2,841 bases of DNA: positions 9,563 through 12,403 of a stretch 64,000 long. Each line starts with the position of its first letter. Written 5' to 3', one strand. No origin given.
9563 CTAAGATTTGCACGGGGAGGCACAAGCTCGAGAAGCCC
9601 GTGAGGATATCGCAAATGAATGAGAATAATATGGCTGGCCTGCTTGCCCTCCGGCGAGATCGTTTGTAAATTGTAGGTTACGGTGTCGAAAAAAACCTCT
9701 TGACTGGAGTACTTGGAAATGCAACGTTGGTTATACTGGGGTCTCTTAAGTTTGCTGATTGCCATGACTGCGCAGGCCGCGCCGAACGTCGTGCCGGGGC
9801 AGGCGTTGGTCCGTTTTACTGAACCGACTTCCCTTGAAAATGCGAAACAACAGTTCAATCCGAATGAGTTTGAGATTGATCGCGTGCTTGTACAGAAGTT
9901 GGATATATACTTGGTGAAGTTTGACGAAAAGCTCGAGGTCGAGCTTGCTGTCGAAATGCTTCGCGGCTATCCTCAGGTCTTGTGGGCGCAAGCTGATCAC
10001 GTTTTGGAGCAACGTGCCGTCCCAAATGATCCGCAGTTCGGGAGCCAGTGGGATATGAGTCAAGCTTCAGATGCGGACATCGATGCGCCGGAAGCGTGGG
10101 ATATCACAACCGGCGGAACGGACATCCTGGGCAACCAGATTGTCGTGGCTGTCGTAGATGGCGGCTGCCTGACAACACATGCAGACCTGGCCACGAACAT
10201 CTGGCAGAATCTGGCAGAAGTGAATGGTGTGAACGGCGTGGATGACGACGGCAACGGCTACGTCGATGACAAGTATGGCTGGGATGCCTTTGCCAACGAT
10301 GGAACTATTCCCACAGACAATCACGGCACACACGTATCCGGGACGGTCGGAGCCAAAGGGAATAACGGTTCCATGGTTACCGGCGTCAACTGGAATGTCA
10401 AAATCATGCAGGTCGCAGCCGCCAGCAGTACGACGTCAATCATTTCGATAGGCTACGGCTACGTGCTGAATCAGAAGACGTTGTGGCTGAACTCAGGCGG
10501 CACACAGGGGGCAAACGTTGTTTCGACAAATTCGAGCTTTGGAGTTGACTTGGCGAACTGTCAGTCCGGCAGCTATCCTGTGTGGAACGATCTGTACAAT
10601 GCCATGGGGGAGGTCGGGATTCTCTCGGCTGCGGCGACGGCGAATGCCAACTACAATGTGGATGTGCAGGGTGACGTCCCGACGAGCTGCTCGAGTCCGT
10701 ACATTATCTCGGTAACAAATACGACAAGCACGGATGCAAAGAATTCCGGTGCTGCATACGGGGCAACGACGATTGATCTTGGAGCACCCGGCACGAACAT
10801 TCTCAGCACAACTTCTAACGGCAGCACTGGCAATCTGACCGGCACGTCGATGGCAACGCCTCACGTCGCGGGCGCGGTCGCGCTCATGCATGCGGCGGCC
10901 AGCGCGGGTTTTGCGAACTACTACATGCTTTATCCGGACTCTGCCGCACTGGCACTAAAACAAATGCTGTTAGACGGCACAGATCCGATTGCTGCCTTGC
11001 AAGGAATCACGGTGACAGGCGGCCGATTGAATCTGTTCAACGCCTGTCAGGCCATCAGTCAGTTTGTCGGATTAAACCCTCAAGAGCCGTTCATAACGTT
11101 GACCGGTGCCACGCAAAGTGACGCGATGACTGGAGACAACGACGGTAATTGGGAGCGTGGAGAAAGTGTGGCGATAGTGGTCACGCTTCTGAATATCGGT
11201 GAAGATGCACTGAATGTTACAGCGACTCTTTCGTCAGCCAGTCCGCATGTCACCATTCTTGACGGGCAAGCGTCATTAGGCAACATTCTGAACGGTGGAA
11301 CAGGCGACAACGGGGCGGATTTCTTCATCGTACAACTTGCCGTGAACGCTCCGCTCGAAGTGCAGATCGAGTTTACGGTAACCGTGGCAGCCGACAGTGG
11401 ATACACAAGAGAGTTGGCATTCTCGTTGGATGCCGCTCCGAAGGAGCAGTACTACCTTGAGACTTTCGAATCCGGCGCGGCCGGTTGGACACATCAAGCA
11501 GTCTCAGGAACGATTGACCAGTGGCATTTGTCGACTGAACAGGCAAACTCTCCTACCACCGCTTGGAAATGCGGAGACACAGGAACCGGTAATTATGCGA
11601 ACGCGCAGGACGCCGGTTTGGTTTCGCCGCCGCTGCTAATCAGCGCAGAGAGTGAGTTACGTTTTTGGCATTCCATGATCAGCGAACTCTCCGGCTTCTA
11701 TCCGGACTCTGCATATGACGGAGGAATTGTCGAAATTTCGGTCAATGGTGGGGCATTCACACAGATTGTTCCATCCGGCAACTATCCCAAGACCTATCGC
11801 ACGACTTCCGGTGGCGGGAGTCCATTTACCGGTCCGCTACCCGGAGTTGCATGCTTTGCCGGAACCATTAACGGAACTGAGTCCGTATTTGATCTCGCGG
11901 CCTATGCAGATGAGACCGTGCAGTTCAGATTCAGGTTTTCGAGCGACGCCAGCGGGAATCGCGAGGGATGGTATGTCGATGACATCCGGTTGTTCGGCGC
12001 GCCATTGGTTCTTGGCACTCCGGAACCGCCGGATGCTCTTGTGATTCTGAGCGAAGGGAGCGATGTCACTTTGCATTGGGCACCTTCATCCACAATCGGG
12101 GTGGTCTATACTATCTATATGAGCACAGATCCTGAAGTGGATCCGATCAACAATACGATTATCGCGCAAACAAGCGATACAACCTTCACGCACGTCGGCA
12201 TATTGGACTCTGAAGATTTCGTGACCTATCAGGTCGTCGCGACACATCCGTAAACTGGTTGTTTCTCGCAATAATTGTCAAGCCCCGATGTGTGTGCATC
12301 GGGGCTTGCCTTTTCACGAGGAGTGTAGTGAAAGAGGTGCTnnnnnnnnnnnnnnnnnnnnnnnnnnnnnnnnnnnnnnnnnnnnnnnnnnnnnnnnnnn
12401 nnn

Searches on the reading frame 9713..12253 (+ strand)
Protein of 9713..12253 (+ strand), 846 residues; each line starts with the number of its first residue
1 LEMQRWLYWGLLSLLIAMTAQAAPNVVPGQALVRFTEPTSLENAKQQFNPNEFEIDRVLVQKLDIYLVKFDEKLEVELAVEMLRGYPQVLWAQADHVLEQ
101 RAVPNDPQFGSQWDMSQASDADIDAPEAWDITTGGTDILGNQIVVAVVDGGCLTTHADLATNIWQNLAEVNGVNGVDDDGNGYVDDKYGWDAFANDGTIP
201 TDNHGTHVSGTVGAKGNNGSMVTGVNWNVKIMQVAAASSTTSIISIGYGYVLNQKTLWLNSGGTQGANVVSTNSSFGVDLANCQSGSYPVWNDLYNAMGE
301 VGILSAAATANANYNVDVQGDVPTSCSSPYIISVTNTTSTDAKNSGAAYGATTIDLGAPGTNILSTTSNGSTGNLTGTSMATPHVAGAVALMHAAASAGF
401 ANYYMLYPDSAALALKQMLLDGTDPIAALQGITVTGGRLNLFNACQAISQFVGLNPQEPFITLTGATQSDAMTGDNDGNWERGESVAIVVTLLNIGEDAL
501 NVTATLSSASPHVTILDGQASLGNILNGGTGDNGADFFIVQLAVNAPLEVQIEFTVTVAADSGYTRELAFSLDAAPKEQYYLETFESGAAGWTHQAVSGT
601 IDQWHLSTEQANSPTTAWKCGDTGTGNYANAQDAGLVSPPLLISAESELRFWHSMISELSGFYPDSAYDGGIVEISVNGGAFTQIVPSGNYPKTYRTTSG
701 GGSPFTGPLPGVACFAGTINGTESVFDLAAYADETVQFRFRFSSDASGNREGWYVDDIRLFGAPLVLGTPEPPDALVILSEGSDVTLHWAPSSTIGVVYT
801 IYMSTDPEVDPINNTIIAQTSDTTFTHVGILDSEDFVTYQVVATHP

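Call 11: search_protein_families(library=pfam, proteins=[window:9713-12253:+], max_evalue=0.001)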
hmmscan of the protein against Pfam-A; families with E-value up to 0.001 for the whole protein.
window:9713-12253:+ (846 aa): 3 families
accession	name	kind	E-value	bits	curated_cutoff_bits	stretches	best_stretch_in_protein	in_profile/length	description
PF00082.27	Peptidase_S8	-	6.6e-27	95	21.8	1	140-397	1-258/288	Subtilase family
PF20773.4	InhA-like_MAM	-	1.1e-07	32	26.9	1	722-760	124-162/191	Immune inhibitor A-like, MAM domain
PF22148.1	Fervidolysin_NPro-like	-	9.6e-05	23.1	21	1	21-93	10-79/81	Fervidolysin N-terminal prodomain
